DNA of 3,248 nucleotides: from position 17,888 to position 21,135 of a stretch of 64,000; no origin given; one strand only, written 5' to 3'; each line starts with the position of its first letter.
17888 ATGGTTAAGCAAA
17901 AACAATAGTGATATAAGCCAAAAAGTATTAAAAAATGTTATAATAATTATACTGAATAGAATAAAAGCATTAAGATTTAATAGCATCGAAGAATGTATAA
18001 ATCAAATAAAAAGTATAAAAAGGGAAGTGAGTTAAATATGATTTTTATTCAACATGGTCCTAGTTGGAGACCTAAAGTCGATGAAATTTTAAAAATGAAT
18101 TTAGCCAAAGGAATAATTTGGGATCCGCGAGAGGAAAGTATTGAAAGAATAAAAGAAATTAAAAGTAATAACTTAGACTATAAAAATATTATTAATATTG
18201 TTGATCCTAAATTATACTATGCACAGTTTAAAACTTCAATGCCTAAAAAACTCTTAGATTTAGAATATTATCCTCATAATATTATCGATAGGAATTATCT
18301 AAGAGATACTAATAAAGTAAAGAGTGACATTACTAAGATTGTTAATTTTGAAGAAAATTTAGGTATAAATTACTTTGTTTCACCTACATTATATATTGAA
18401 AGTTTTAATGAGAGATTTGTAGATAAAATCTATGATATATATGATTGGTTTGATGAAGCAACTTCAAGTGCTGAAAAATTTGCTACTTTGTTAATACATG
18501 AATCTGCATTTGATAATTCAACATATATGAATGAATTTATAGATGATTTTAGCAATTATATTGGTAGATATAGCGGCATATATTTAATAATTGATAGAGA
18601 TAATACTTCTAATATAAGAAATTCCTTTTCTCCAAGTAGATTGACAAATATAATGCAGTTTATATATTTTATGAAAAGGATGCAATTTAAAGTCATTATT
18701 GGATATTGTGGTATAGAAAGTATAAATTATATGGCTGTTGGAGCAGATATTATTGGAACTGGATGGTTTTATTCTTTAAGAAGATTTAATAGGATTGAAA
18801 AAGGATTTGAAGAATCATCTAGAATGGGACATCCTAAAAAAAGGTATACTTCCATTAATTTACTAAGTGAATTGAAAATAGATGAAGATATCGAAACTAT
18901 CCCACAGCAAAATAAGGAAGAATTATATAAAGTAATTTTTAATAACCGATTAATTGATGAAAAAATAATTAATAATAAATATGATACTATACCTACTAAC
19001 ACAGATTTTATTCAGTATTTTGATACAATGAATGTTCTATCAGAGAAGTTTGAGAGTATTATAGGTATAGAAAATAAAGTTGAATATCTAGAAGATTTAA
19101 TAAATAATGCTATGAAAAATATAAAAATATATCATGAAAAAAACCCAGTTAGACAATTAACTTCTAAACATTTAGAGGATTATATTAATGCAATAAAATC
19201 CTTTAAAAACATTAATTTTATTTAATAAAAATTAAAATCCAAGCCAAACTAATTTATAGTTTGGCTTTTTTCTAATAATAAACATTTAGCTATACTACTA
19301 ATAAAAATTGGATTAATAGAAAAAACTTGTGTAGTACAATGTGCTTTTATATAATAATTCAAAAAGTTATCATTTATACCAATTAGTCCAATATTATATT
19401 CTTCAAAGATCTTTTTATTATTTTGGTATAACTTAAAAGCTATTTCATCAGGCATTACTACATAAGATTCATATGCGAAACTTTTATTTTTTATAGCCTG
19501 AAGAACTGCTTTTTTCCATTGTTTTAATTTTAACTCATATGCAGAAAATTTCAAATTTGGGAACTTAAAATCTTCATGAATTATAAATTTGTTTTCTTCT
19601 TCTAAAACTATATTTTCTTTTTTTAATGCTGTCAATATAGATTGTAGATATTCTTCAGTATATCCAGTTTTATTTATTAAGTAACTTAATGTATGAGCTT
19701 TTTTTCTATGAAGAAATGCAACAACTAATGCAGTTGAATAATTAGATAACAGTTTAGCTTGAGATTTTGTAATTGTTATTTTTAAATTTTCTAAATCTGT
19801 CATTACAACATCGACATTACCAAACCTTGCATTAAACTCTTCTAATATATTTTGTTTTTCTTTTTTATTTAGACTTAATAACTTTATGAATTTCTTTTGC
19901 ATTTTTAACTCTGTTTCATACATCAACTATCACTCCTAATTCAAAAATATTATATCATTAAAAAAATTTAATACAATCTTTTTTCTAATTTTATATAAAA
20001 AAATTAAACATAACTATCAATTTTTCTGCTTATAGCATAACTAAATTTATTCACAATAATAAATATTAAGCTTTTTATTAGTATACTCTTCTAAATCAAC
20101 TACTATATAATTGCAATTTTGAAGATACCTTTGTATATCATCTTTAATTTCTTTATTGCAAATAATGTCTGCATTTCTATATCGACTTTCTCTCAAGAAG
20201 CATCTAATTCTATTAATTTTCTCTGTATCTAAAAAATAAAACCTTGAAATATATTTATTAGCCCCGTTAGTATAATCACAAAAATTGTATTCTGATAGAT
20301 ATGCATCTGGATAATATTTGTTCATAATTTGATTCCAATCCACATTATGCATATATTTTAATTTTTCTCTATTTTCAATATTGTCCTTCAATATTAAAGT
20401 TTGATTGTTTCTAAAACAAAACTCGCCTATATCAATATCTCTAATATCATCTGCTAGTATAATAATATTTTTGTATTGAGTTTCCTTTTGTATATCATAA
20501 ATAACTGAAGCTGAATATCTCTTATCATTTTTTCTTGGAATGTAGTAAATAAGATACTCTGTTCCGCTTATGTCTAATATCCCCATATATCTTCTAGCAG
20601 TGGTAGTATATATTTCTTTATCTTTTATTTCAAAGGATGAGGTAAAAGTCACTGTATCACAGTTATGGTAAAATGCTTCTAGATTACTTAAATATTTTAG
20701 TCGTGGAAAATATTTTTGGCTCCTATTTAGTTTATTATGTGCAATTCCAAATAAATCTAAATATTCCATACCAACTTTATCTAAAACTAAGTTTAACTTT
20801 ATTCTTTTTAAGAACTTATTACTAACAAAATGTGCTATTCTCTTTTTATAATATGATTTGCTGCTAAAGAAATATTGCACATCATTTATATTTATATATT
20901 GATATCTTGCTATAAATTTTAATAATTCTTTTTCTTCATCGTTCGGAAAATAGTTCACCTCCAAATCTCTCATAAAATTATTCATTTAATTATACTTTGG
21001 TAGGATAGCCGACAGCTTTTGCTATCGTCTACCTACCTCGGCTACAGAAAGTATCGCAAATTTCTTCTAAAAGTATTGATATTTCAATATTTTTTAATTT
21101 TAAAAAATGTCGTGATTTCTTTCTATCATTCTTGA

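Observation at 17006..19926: Orphan Ser/Thr kinase coupled to an unrecognisable 395-aa protein as cargo of a tRNA-Arg island: candidate undescribed defence/abortive-infection module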

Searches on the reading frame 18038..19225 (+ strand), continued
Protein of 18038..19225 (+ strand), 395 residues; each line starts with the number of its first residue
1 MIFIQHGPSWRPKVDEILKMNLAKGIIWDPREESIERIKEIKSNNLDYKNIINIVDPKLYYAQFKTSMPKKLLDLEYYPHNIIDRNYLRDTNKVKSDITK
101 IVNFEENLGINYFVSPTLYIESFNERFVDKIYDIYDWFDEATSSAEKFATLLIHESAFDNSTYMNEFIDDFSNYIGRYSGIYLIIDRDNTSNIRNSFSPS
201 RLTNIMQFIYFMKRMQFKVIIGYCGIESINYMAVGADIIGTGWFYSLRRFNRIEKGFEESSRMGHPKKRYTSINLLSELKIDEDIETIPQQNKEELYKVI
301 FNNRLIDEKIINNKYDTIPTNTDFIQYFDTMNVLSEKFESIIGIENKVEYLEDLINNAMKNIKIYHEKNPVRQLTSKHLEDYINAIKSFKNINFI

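Call 94: find_encoding_contigs(protein=P0096, flank=5000, max_places=2)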
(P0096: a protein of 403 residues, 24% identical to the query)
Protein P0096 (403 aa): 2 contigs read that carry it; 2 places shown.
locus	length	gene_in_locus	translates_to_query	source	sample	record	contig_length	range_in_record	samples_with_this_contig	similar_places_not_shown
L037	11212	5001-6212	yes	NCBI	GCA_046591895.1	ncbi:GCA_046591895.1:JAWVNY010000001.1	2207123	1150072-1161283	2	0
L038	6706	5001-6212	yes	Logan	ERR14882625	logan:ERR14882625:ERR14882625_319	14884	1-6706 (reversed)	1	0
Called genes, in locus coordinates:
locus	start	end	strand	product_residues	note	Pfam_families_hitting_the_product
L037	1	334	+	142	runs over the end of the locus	-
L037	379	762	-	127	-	PF00903:Glyoxalase, PF18029:Glyoxalase_6 (weak)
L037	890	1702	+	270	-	PF00753:Lactamase_B (weak)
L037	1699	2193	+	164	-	PF13671:AAA_33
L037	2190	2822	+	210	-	PF00702:Hydrolase, PF12710:HAD, PF13419:HAD_2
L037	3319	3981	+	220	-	-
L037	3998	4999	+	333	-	PF07714:PK_Tyr_Ser-Thr, PF00069:Pkinase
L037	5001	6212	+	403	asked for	-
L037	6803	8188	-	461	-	PF00083:Sugar_tr, PF07690:MFS_1, PF13347:MFS_2, PF00083:Sugar_tr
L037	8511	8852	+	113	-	-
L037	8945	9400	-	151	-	-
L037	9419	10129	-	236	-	PF00392:GntR, PF07702:UTRA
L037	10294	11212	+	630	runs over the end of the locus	PF00367:PTS_EIIB, PF02378:PTS_EIIC, PF00358:PTS_EIIA_1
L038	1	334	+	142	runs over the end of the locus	-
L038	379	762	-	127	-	PF00903:Glyoxalase, PF18029:Glyoxalase_6 (weak)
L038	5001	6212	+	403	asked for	-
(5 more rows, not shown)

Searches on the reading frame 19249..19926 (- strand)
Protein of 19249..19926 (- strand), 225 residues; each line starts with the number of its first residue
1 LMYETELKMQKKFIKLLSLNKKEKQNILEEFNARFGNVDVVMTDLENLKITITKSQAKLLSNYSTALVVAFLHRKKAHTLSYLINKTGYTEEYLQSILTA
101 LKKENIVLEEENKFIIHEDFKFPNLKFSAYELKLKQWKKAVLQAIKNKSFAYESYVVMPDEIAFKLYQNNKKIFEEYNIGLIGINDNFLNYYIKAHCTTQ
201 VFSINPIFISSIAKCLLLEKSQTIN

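Call 4: search_protein_families(library=pfam, proteins=[window:19249-19926:-], max_evalue=0.1)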
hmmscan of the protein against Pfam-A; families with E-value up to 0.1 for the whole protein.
window:19249-19926:- (225 aa): 2 families
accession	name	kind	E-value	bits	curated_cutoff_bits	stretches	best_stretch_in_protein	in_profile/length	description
PF09904.15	HTH_43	-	0.066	13.6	27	0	62-117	5-60/89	Winged helix-turn helix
PF11513.13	TA0956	-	0.074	13.7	25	0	19-76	37-94/110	Thermoplasma acidophilum protein TA0956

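Call 5: search_protein_families(library=padloc, proteins=[window:19249-19926:-], max_evalue=0.1)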
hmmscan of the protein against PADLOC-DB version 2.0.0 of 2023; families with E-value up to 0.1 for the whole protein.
window:19249-19926:- (225 aa): 0 families

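Call 7: search_protein_families(library=ncbifam, proteins=[window:19249-19926:-], max_evalue=0.1)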
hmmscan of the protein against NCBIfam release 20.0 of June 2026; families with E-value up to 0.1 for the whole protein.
window:19249-19926:- (225 aa): 2 families
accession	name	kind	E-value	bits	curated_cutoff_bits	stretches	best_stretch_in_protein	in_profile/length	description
NF053660.1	ORF80_fam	equivalog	0.00079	19.3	95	1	66-107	5-46/70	ORF80 family leucine zipper DNA-binding protein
NF053824.1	PdgNdpepShyC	equivalog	0.019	13.9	700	1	141-211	129-200/429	peptidoglycan DD-endopeptidase ShyC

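Call 8: search_protein_families(library=phrogs, proteins=[window:19249-19926:-], max_evalue=0.01)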
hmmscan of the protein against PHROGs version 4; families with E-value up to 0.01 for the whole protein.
window:19249-19926:- (225 aa): 0 families

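Call 24: find_homologous_proteins(query=window:19249-19926:-, max_evalue=0.001)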
Query window:19249-19926:- (225 aa): 55 proteins with E <= 0.001 among 746 candidates.
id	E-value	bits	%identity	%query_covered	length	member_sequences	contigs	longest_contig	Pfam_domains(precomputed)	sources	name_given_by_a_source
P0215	1.6e-136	470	100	100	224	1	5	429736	-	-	-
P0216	2.6e-106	372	80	99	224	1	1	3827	-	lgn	-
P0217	1.2e-105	370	79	99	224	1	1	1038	-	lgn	-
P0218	1.5e-105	369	79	99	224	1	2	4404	-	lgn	-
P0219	1.4e-104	366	76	99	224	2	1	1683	-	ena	-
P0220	1.5e-104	366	78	99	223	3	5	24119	-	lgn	-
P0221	3.2e-104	365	78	99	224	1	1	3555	-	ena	-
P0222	3.3e-104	365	76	99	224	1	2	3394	-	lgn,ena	-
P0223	4.0e-104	365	78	99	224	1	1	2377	-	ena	-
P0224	4.8e-104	364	77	99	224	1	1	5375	-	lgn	-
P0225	7.1e-104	364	78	99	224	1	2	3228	-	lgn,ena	-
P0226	1.3e-103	363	78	99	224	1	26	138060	-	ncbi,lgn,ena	-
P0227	1.8e-103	363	78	99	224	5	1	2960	-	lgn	-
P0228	8.5e-103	360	77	99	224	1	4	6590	-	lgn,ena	-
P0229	1.0e-102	360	78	99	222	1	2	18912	-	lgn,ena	-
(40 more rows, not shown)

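Call 42: predict_structure(alignment_id=A5)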
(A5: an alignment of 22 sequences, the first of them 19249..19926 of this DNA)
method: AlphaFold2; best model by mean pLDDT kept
length: 225 residues; sequences in the alignment: 22
mean_pLDDT: 86.5   pTM: 0.75
mean pLDDT of the five models: 86.5, 86.0, 86.0, 85.1, 83.6
residues with pLDDT >= 90: 127; 70-90: 70; 50-70: 25; < 50: 3
segments of 3 or more residues with pLDDT < 50: 223-225
pLDDT, mean of each block of 10 residues (from residue 1): 86 92 81 69 73 89 91 85 94 97 95 91 83 95 88 94 97 96 95 83 71 78 44
secondary structure, 60 per line:
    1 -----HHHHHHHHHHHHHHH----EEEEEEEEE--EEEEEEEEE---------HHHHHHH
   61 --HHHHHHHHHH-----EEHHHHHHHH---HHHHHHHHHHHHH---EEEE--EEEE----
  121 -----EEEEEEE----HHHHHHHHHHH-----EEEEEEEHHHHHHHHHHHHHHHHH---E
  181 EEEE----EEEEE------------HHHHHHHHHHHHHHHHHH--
elements in order: H6-20 E25-33 E36-44 H54-60 H63-72 H80-87 H91-103 E107-110 E113-116 E126-132 H137-147 E153-159 H160-176 E180-184 E189-193 H206-223

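Call 45: fold_search(model_id=the predicted structure, library=pdb)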
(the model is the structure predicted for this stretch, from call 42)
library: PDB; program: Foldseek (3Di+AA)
matches with E <= 10: 1314; with E <= 0.001: 0
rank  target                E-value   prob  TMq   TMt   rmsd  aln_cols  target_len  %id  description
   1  7l19_A                8.5e-03  0.99  0.26  0.44  12.2       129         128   14  Crystal structure of the MarR family transcriptional regulator from Enterobacter soli strain LF7 bound to Indole 3 ace (released 2021-12-22)
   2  2g7u_C                1.1e-02  1.00  0.22  0.20   2.3        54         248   22  2.3 A structure of putative catechol degradative operon regulator from Rhodococcus sp. RHA1 (released 2006-04-04)
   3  2ph7_B                1.2e-02  0.92  0.27  0.28  17.3       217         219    8  Crystal structure of AF2093 from Archaeoglobus fulgidus (released 2007-05-08)
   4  8bif_D                1.6e-02  1.00  0.24  0.18   3.1        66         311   18  O-Methyltransferase Plu4892 in complex with SAH (released 2023-03-08)
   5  3dnx                  1.6e-02  1.00  0.39  0.57   5.7       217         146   10  SPO1766 protein of unknown function from Silicibacter pomeroyi. (released 2008-09-02)
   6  8r4z_A                2.1e-02  0.96  0.29  0.20  11.9       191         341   12  Crystal structure of alpha keto acid C-methyl-transferases MrsA native-form (released 2024-07-03)
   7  2ph7_A                2.1e-02  0.89  0.27  0.28  16.2       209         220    8  Crystal structure of AF2093 from Archaeoglobus fulgidus (released 2007-05-08)
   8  2g7u_A                2.2e-02  1.00  0.22  0.20   2.4        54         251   22  2.3 A structure of putative catechol degradative operon regulator from Rhodococcus sp. RHA1 (released 2006-04-04)
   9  3lst_A                2.7e-02  1.00  0.24  0.17   2.5        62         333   22  Crystal Structure of CalO1, Methyltransferase in Calicheamicin Biosynthesis, SAH bound form (released 2010-03-02)
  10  8r4z_B                2.7e-02  0.93  0.29  0.21  11.9       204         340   11  Crystal structure of alpha keto acid C-methyl-transferases MrsA native-form (released 2024-07-03)
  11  9j8g_A                2.8e-02  1.00  0.24  0.87   1.2        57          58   21  mouse zbp1 hybrid complex (released 2025-06-25)
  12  8bie_A                2.8e-02  1.00  0.21  0.15   3.9        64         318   16  O-Methyltransferase Plu4894 in complex with SAH (released 2023-03-08)
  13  7clf_A                3.0e-02  1.00  0.24  0.17   2.3        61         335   15  PigF with SAH (released 2021-07-28)
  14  7pgj                  3.2e-02  0.93  0.28  0.20  12.8       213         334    9  Chimeric carminomycin-4-O-methyltransferase (DnrK) with regions from 10-decarboxylate TamK and 10-hydroxylase RdmB, toge (released 2022-08-24)
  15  1lnw_F                3.4e-02  1.00  0.24  0.41   1.4        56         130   12  CRYSTAL STRUCTURE OF THE MEXR REPRESSOR OF THE MEXAB-OPRM MULTIDRUG EFFLUX OPERON OF PSEUDOMONAS AERUGINOSA (released 2002-09-11)
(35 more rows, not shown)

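Call 68: search_solved_structures(query=A5, max_evalue=10)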
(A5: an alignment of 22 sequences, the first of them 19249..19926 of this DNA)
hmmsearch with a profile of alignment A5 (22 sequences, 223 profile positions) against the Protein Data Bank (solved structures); distinct sequences matched with E-value up to 10: 2.
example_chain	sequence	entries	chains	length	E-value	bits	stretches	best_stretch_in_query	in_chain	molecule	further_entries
5tug_A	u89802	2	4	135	0.065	16.1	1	44-87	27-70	Flagellar biosynthesis protein FlaG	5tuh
6pbk_A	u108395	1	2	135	0.065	16.1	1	44-87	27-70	Saci FlaG soluble domain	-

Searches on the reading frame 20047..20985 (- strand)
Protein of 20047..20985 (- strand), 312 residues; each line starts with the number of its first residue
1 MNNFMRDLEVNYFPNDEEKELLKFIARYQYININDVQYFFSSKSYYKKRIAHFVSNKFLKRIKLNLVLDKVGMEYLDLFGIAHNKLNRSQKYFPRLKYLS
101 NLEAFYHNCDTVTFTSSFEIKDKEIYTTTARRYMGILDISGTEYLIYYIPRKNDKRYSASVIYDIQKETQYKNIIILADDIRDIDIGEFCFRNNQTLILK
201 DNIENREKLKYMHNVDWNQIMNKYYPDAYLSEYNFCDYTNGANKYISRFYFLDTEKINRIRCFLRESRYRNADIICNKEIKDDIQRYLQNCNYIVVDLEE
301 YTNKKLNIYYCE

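Call 4: search_protein_families(library=pfam, proteins=[window:20047-20985:-], max_evalue=0.1)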
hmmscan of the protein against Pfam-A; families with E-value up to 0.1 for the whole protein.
window:20047-20985:- (312 aa): 1 family
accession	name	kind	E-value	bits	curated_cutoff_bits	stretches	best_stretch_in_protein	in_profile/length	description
PF24862.1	SUS_EPBD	-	0.098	13.6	27.7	0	243-287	7-53/88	Sucrose synthase EPBD domain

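Call 5: search_protein_families(library=padloc, proteins=[window:20047-20985:-], max_evalue=0.1)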
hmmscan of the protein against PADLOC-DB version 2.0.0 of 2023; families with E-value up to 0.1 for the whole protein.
window:20047-20985:- (312 aa): 0 families

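Call 7: search_protein_families(library=ncbifam, proteins=[window:20047-20985:-], max_evalue=0.1)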
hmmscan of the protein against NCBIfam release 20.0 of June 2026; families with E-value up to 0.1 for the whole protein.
window:20047-20985:- (312 aa): 0 families

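Call 8: search_protein_families(library=phrogs, proteins=[window:20047-20985:-], max_evalue=0.01)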
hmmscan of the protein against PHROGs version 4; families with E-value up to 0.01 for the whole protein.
window:20047-20985:- (312 aa): 0 families
